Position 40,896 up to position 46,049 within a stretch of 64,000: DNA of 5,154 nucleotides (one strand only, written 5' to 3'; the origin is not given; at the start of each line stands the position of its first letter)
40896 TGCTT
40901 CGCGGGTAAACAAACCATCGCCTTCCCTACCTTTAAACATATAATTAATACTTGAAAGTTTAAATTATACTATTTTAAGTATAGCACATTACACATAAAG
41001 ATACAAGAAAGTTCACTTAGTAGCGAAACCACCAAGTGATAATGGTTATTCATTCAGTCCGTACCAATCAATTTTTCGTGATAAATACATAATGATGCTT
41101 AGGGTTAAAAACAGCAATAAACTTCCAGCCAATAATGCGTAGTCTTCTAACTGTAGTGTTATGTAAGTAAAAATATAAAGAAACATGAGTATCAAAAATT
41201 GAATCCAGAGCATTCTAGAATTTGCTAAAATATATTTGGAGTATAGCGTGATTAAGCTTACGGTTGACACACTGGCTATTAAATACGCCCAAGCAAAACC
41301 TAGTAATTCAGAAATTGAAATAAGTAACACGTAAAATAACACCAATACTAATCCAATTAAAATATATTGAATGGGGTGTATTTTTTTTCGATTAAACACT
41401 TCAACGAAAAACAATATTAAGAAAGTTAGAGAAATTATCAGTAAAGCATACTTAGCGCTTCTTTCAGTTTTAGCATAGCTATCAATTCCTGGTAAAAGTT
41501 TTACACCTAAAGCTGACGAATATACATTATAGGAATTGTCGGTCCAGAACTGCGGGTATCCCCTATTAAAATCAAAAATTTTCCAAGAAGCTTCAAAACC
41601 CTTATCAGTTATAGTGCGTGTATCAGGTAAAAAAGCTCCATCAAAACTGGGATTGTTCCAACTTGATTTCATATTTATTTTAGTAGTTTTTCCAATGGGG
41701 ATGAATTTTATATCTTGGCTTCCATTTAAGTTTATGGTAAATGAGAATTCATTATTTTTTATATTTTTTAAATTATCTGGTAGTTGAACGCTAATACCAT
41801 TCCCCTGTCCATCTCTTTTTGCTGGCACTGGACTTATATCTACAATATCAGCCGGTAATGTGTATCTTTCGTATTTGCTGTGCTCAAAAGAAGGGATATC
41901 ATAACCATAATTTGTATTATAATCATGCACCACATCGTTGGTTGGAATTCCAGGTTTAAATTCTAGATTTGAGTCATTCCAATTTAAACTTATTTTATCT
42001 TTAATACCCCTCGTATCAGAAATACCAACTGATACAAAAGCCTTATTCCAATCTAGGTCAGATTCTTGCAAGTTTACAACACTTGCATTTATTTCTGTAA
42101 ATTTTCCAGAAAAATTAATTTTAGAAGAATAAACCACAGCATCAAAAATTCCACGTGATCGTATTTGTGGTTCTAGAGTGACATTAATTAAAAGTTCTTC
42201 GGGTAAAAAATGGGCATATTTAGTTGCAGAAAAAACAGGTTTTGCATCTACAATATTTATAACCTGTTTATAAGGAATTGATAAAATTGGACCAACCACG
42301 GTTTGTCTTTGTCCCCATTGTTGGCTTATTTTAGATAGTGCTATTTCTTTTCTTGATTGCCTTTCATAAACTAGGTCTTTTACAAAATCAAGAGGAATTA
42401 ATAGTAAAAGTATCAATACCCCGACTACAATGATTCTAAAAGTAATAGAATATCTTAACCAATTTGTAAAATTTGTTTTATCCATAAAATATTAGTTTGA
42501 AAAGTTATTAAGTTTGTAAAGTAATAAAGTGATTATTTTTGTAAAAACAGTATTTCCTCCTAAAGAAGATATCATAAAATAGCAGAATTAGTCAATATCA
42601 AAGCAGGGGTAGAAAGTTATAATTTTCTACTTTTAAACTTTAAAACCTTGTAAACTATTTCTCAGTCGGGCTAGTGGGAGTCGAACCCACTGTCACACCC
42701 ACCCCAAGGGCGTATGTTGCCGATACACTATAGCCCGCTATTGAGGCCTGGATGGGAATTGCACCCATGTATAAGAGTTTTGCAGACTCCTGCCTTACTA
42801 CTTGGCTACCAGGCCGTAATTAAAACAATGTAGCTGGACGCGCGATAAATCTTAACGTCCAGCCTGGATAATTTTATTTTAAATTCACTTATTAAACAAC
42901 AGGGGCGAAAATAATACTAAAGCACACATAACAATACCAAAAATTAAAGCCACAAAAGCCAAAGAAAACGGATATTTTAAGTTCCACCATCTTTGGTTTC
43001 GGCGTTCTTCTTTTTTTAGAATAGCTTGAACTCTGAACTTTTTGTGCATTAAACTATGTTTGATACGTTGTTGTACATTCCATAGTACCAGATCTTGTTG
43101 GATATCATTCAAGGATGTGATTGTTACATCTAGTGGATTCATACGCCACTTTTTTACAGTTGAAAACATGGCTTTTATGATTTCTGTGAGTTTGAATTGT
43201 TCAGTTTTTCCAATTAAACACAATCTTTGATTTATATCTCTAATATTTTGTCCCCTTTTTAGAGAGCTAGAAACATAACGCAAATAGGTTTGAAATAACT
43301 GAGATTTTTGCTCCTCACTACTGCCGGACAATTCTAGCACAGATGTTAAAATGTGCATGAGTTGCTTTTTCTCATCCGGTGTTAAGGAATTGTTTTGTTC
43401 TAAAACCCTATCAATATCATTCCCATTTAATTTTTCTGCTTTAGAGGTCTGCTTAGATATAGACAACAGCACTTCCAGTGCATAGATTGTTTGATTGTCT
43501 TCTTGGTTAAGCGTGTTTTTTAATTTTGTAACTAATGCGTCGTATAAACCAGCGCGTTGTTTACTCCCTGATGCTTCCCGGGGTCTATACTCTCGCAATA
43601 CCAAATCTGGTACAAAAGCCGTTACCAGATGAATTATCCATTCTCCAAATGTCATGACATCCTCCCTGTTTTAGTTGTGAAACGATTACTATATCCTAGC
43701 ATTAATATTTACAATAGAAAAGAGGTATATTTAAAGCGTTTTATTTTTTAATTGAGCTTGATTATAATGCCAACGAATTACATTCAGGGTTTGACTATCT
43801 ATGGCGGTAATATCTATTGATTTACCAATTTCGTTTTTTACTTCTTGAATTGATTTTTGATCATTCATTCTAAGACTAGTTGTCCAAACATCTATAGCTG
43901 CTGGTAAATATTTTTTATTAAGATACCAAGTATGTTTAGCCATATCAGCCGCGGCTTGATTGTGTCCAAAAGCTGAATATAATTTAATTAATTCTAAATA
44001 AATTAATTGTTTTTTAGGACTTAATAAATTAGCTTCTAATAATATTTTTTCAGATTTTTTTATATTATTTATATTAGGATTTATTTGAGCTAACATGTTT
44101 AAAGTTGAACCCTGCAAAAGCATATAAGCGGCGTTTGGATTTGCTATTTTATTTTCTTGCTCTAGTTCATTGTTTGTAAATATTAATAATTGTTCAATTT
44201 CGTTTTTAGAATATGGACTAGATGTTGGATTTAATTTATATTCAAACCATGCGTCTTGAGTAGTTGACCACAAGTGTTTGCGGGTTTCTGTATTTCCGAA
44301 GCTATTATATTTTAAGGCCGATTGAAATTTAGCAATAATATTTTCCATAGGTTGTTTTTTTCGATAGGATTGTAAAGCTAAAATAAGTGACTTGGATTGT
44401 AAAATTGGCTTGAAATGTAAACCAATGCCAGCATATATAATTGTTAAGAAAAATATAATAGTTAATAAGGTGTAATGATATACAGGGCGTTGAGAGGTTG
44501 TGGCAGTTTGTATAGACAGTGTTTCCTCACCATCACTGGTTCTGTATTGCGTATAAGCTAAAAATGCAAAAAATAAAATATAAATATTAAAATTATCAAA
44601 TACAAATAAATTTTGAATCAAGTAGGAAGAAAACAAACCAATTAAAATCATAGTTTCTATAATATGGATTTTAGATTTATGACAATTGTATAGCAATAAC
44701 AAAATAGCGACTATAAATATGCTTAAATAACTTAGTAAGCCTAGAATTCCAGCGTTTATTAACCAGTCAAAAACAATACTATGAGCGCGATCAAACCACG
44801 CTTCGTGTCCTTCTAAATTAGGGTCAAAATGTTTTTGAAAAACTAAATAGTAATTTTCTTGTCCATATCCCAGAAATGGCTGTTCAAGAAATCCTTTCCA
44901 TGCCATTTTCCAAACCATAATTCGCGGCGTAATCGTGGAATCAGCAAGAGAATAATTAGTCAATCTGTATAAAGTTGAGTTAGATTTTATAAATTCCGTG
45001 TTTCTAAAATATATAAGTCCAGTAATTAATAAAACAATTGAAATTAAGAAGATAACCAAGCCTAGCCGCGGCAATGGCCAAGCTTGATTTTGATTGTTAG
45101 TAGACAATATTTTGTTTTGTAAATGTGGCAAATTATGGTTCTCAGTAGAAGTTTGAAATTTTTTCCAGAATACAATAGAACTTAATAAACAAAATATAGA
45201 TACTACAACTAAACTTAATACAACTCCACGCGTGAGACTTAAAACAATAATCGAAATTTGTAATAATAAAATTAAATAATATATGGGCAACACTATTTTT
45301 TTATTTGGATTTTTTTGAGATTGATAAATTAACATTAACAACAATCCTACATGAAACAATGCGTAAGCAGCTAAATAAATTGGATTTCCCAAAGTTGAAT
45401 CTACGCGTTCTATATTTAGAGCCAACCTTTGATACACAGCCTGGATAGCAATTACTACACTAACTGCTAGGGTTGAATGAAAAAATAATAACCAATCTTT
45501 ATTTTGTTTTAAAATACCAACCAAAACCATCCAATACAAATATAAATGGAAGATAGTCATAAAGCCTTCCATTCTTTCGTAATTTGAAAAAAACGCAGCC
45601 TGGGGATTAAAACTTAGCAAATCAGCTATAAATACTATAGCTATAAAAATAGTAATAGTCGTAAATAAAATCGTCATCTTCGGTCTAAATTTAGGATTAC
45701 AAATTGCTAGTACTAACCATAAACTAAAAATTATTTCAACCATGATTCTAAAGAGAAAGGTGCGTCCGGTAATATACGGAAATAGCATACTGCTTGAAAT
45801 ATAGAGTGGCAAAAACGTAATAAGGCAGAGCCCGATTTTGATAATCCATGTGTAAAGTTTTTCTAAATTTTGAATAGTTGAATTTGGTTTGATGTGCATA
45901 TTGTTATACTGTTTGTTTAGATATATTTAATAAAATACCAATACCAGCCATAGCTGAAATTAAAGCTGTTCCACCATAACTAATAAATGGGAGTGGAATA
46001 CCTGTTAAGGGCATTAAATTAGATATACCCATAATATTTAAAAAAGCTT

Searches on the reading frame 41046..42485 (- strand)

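Call 10: search_protein_families(library=pfam, proteins=[window:41046-42485:-], max_evalue=0.001)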
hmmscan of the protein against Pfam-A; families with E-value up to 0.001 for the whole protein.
window:41046-42485:- (479 aa): 1 family
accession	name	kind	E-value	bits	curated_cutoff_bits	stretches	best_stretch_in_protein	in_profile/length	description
PF06123.17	CreD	-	9.6e-151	502.9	23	1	14-475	2-428/428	Inner membrane protein CreD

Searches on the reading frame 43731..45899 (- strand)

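Call 10: search_protein_families(library=pfam, proteins=[window:43731-45899:-], max_evalue=0.001)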
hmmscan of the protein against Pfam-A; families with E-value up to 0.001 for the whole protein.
window:43731-45899:- (722 aa): 1 family
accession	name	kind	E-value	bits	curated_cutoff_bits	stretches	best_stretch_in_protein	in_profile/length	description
PF04932.20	Wzy_C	-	3.7e-17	62.9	31.7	1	210-392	2-149/149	O-Antigen ligase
